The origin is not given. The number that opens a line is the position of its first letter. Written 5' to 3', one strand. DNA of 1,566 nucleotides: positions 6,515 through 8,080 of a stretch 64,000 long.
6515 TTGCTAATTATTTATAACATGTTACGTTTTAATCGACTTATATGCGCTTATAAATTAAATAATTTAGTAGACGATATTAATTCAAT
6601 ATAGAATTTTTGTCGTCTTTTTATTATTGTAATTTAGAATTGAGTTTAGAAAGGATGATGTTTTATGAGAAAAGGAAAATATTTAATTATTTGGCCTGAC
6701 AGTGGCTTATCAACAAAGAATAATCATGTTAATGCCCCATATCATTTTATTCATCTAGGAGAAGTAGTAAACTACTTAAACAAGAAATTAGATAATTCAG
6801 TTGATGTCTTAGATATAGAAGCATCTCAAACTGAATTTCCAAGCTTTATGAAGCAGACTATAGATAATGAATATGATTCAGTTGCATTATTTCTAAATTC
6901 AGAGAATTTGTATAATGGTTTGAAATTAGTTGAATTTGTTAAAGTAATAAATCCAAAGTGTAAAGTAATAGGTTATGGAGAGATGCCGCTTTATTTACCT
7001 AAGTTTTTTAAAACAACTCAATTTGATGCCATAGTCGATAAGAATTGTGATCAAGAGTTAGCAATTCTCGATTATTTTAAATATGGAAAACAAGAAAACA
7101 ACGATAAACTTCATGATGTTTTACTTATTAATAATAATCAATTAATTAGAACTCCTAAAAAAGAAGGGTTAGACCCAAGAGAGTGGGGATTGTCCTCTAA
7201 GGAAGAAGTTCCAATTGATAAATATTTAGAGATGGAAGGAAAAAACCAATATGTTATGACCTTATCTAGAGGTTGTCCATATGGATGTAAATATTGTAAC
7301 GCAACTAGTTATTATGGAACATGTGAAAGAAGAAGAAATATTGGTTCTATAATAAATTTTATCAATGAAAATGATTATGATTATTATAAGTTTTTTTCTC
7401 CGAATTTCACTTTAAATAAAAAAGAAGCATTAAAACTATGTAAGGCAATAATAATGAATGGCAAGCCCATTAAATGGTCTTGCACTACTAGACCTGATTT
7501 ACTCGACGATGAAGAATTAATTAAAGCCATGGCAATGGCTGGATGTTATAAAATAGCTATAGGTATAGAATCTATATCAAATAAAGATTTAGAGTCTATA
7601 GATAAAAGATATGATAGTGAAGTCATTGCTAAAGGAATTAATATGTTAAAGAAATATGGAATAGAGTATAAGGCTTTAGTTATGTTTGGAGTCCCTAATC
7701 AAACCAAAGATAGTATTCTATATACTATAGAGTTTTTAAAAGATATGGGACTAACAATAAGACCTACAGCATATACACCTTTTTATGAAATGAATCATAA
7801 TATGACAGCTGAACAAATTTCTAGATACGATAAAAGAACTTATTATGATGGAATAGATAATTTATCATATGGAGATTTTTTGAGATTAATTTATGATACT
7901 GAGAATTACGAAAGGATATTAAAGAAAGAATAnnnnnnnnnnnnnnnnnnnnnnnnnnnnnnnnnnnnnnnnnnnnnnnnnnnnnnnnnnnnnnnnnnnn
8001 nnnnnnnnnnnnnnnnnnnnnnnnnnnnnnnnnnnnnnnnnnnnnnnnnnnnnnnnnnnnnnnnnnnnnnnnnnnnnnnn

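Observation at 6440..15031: Compact cluster of B12-binding radical SAM + glutaminase-less AsnB-like enzyme + MacB-type exporter + DUF218 membrane protein + nitroreductase: candidate uncharacterised modification/export system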

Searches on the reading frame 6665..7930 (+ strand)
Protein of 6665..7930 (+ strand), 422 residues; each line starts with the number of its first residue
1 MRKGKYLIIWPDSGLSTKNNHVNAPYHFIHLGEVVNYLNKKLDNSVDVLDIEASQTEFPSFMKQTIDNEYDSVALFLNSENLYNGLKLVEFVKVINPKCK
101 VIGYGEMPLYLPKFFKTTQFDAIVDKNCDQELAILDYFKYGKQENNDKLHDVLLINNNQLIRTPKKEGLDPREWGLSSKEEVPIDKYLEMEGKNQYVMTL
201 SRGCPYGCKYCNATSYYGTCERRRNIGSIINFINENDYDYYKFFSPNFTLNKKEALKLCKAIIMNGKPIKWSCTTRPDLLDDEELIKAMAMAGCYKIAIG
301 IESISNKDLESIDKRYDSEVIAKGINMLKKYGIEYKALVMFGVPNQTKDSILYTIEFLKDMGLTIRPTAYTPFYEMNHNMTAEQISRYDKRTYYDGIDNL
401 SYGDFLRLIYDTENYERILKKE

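Call 4: search_protein_families(library=pfam, proteins=[window:6665-7930:+], max_evalue=0.01)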
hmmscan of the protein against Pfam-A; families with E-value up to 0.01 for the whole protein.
window:6665-7930:+ (422 aa): 1 family
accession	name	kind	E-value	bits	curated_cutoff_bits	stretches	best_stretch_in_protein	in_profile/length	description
PF04055.27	Radical_SAM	-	8.2e-19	68.8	29.5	1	199-358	2-166/166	Radical SAM superfamily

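Call 5: search_protein_families(library=ncbifam, proteins=[window:6665-7930:+], max_evalue=0.01)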
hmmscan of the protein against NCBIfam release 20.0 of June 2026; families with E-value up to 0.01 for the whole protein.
window:6665-7930:+ (422 aa): 27 families (the best 25 are shown)
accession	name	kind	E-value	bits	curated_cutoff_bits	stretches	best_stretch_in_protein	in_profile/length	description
TIGR02026.1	BchE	equivalog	1.2e-22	80.5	481.35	1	118-379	114-389/497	magnesium-protoporphyrin IX monomethyl ester anaerobic oxidative cyclase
NF033070.1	rSAM_AprD4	equivalog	8.1e-22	77.7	500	1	197-364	198-369/456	AprD4 family radical SAM diol-dehydratase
TIGR04479.1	bcpD_PhpK_rSAM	subfamily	2.5e-21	75.6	600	1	180-361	226-409/504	PhpK family radical SAM P-methyltransferase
TIGR03471.1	HpnJ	equivalog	3.4e-19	69.1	577.6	1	48-362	49-366/472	hopanoid biosynthesis associated radical SAM protein HpnJ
TIGR04072.2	rSAM_ladder_B12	equivalog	2e-18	66.3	360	1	180-364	167-352/443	lipid biosynthesis B12-binding/radical SAM protein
NF050148.1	rSAM_ApyD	equivalog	2.1e-18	66.1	750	1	192-397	196-402/645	RiPP biosynthesis radical SAM protein ApyD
TIGR04013.1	B12_SAM_MJ_1487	hypoth_equivalog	2.8e-17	62.6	251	2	174-247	128-206/382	TIGR04013 family B12-binding domain/radical SAM domain-containing protein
NF040542.1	rSAM_RCCLKC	equivalog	5.9e-14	52.1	450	1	46-369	31-360/423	arsinothricin biosynthesis radical SAM protein ArsL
NF038361.1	rSAM_Sden_1168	equivalog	2.8e-13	49.3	575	1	61-359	132-449/560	Sden_1168 family B12-binding radical SAM P-methyltransferase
NF040546.1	rSAM_CUAEP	equivalog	1.1e-12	47.4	500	1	85-363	64-343/468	CUAEP/CCAEP-tail radical SAM (seleno)protein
TIGR04385.1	B12_rSAM_cofa1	equivalog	1.9e-11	43.9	450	1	192-358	188-361/438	B12 lower ligand biosynthesis radical SAM protein BzaD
TIGR01212.1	TIGR01212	equivalog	2.9e-09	36.5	180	1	207-362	39-206/302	tRNA modification radical SAM protein MnmL/YtqA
TIGR04295.1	B12_rSAM_oligo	hypoth_equivalog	7.7e-09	34.7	400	1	198-316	203-316/422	TIGR04295 family B12-binding domain-containing radical SAM protein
TIGR04014.1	B12_SAM_MJ_0865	equivalog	1.1e-08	34.3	360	1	131-363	99-338/434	methyl-coenzyme M reductase glutamine C-methyltransferase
TIGR04367.1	HpnR_B12_rSAM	equivalog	2.2e-08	33.1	650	1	199-335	190-327/490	hopanoid C-3 methylase HpnR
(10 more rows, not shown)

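Call 6: search_protein_families(library=padloc, proteins=[window:6665-7930:+], max_evalue=0.01)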
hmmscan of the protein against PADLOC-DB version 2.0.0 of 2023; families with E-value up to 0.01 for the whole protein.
window:6665-7930:+ (422 aa): 1 family
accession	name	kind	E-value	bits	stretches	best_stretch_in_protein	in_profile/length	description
PDLC04689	PDC-M51A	-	1.3e-11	42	1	195-362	184-353/420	-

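Call 20: search_solved_structures(query=window:6665-7930:+, max_evalue=0.01)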
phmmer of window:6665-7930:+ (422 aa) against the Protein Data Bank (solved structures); distinct sequences matched with E-value up to 0.01: 3.
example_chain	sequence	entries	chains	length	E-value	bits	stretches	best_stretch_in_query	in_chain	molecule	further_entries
6fd2_B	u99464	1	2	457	7.3e-16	61.5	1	201-364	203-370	Putative apramycin biosynthetic oxidoreductase 4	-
5ul2_A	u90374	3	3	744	0.0013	21.2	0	29-368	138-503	OxsB protein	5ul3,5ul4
6iad_A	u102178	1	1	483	0.0099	18.3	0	269-347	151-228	Histone acetyltransferase, ELP3 family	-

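Call 29: find_homologous_proteins(query=window:6665-7930:+)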
Query window:6665-7930:+ (422 aa): 621 proteins with E <= 0.001 among 3660 candidates; the best 120 are listed.
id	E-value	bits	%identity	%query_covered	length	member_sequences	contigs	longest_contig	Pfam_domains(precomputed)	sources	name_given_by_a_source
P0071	1.8e-287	971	100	100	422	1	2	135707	PF04055.28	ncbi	-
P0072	7.0e-225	765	76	100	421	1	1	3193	PF04055.28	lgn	-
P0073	8.3e-220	748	75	100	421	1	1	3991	PF04055.28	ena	-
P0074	1.4e-216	738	76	99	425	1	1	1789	PF04055.28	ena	-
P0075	1.8e-216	737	75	99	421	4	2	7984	PF04055.28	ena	-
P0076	6.1e-209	713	72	99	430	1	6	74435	PF04055.28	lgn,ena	-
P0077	8.3e-208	709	72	99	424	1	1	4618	PF04055.28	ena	-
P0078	4.9e-187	640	65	100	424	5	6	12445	PF04055.28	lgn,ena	-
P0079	2.0e-181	622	65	99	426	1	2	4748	PF04055.28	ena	-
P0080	1.7e-180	619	64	98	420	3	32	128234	PF04055.28,PF02310.25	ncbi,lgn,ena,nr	ncbi:MAG: radical SAM protein [Clostridia bacterium]|nr:radical SAM protein [Clostridia bacterium]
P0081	1.7e-180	619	63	98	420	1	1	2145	PF04055.28,PF02310.25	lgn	-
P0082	2.9e-180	618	63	98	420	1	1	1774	PF04055.28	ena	-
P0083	2.9e-180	618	64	98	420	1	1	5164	PF04055.28,PF02310.25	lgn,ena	-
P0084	5.0e-180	617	63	98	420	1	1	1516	PF04055.28,PF02310.25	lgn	-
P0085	6.2e-180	617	64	98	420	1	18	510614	PF04055.28,PF02310.25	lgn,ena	-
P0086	7.8e-180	617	64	98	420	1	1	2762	PF04055.28,PF02310.25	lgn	-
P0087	1.2e-179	616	64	98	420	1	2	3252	PF04055.28,PF02310.25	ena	-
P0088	1.4e-179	616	63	98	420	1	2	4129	PF04055.28,PF02310.25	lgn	-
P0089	1.5e-179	616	63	98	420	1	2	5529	PF04055.28,PF02310.25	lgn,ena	-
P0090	1.9e-179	615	63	98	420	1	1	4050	PF04055.28,PF02310.25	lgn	-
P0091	3.9e-179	614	63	98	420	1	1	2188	PF04055.28,PF02310.25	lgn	-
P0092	4.2e-179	614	63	98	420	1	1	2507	PF04055.28,PF02310.25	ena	-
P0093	9.7e-179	613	63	98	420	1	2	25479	PF04055.28,PF02310.25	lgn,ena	-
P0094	1.1e-178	613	63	98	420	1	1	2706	PF04055.28,PF02310.25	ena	-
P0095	1.7e-178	612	63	98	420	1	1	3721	PF04055.28,PF02310.25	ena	-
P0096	1.9e-178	612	64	99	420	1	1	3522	PF04055.28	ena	-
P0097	2.9e-178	611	64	100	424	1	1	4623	PF04055.28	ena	-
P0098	3.4e-178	611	64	99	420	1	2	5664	PF04055.28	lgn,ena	-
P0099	4.3e-178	611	64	99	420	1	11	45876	PF04055.28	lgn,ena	-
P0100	4.5e-178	611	64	99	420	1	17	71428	PF04055.28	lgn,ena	-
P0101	4.7e-178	611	63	98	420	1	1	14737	PF04055.28,PF02310.25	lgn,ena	-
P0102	5.5e-178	611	63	98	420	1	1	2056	PF04055.28,PF02310.25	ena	-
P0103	5.6e-178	610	63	98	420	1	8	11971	PF04055.28,PF02310.25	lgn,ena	-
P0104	6.3e-178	610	63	98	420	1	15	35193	PF04055.28,PF02310.25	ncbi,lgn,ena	-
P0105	6.8e-178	610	64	99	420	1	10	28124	PF04055.28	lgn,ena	-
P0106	7.5e-178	610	63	98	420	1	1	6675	PF04055.28,PF02310.25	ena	-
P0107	7.9e-178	610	63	98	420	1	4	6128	PF04055.28,PF02310.25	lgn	-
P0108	1.5e-177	609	63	99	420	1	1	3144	PF04055.28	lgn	-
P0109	2.0e-177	609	62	99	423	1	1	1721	PF04055.28,PF02310.25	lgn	-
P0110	2.1e-177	609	62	98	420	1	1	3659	PF04055.28,PF02310.25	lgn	-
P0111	2.1e-177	609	63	99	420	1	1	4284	PF04055.28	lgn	-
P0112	2.3e-177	609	63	99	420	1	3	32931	PF04055.28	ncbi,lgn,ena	-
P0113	2.6e-177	608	63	99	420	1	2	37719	PF04055.28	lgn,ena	-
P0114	2.6e-177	608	63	99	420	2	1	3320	PF04055.28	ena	-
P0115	3.9e-177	608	63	99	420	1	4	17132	PF04055.28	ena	-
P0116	4.8e-177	607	63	98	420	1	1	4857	PF04055.28,PF02310.25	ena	-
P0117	5.2e-177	607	63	99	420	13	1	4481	PF04055.28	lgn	-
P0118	5.4e-177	607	62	99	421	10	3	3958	PF04055.28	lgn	-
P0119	7.2e-177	607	63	98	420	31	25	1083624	PF04055.28,PF02310.25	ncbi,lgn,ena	-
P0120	7.5e-177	607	62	98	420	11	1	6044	PF04055.28,PF02310.25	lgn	-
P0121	1.1e-176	606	63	99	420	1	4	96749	PF04055.28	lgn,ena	-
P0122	1.1e-176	606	63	99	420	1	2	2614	PF04055.28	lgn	-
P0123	1.2e-176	606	62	98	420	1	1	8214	PF04055.28,PF02310.25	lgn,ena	-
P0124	2.4e-176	605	63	99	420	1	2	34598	PF04055.28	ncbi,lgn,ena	-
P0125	4.3e-176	604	62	98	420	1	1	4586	PF04055.28,PF02310.25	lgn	-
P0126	6.7e-176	604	63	99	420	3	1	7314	PF04055.28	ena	-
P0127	7.1e-176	604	63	99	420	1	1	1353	PF04055.28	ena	-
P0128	7.4e-176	604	62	98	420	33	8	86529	PF04055.28,PF02310.25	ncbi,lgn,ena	-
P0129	1.3e-175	603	63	99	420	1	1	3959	PF04055.28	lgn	-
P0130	1.9e-175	602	60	99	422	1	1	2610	PF04055.28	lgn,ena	-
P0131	2.5e-175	602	63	99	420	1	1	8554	PF04055.28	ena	-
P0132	2.5e-175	602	63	99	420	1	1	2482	PF04055.28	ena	-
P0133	3.7e-175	601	62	99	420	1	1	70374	PF04055.28,PF02310.25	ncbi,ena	-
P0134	4.8e-175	601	63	99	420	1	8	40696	PF04055.28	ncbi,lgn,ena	-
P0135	5.0e-175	601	63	99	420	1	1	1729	PF04055.28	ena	-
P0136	5.7e-175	601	63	99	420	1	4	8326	PF04055.28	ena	-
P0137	6.0e-175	601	63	99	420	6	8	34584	PF04055.28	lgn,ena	-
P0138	6.9e-175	600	63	99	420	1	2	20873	PF04055.28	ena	-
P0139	7.1e-175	600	62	99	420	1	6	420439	PF04055.28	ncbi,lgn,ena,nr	ncbi:MAG: radical SAM protein [Clostridia bacterium]|nr:radical SAM protein [Clostridia bacterium]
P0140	7.3e-175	600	63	99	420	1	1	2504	PF04055.28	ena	-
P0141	1.0e-174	600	62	99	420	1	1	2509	PF04055.28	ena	-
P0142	1.2e-174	599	62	99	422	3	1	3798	PF04055.28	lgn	-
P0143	1.3e-174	599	62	98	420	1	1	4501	PF04055.28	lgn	-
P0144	1.9e-174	599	62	99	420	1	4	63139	PF04055.28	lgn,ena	-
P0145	2.0e-174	599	63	99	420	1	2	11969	PF04055.28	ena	-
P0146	2.4e-174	599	63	99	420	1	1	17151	PF04055.28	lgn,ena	-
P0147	2.5e-174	598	63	99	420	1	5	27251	PF04055.28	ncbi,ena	-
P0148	4.6e-174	598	62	99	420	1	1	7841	PF04055.28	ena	-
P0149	5.4e-174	597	62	98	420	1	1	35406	PF04055.28,PF02310.25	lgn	-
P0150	7.2e-174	597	61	99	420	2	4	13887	PF04055.28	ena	-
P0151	7.7e-174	597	63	99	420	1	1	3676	PF04055.28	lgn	-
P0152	8.2e-174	597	62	98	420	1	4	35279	PF04055.28,PF02310.25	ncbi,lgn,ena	-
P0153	8.3e-174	597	61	98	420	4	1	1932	PF04055.28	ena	-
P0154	9.0e-174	597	62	99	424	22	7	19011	PF04055.28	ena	-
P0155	9.1e-174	597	63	99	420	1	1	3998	PF04055.28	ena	-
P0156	9.4e-174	597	63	99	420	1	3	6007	PF04055.28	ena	-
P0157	1.1e-173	596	61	99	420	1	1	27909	PF04055.28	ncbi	-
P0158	1.1e-173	596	61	99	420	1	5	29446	PF04055.28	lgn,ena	-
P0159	1.2e-173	596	60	100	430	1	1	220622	PF04055.28,PF02310.25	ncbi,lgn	-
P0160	1.3e-173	596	61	100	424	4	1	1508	PF04055.28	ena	-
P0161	1.3e-173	596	63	99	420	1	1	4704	PF04055.28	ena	-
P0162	1.4e-173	596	62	98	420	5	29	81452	PF04055.28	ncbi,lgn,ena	-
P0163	1.7e-173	596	61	99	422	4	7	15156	PF04055.28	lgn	-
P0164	2.2e-173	595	62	98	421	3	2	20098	PF04055.28,PF02310.25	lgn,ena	-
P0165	2.3e-173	595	61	98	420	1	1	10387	PF04055.28,PF02310.25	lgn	-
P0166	2.9e-173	595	62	99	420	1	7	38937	PF04055.28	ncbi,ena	-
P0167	3.0e-173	595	61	99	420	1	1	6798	PF04055.28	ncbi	-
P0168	3.3e-173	595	62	99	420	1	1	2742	PF04055.28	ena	-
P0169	4.0e-173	594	61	100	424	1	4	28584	PF04055.28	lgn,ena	-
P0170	8.4e-173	593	63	98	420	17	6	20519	PF04055.28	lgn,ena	-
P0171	1.6e-172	592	61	99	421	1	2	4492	PF04055.28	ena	-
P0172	3.6e-172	591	61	100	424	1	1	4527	PF04055.28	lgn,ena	-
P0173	5.8e-172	591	62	98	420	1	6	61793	PF04055.28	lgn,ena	-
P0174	6.1e-172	591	60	98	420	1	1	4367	PF04055.28,PF02310.25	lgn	-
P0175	7.0e-172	590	60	100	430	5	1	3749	PF04055.28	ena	-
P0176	3.3e-171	588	63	98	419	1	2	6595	PF04055.28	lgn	-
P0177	1.5e-170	586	60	98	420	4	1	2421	PF04055.28,PF02310.25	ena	-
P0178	1.8e-170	586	62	98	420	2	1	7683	PF04055.28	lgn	-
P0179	2.3e-170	585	60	99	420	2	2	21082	PF04055.28,PF02310.25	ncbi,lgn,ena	-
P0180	2.9e-170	585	61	98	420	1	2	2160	PF04055.28,PF02310.25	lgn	-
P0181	4.7e-170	584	60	99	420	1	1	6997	PF04055.28,PF02310.25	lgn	-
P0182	6.1e-170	584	60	99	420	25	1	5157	PF04055.28,PF02310.25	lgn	-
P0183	7.3e-170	584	61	98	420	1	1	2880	PF04055.28,PF02310.25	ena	-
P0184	2.9e-169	582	59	99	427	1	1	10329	PF04055.28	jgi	-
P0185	5.5e-169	581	60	98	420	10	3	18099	PF04055.28,PF02310.25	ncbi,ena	-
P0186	3.9e-168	578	60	98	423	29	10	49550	PF04055.28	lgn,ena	-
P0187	9.9e-167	573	59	98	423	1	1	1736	PF04055.28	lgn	-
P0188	3.6e-166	572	60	98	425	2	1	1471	PF04055.28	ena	-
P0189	3.0e-165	569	59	99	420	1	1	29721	PF04055.28,PF02310.25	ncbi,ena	-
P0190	1.5e-162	560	59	100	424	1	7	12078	PF04055.28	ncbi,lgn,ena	-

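Call 32: find_encoding_contigs(protein=P0071, flank=1000, max_places=2)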
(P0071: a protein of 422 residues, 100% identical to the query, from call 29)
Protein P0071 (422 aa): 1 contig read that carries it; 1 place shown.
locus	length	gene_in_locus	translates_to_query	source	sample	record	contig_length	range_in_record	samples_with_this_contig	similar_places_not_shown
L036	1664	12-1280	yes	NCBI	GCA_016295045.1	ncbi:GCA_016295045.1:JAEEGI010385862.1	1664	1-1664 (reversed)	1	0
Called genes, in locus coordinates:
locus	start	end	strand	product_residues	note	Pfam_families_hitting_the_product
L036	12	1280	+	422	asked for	PF04055:Radical_SAM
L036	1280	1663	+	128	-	?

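Call 46: search_protein_families(library=phrogs, proteins=[window:6665-7930:+], max_evalue=0.001)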
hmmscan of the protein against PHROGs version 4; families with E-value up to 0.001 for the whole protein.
window:6665-7930:+ (422 aa): 0 families
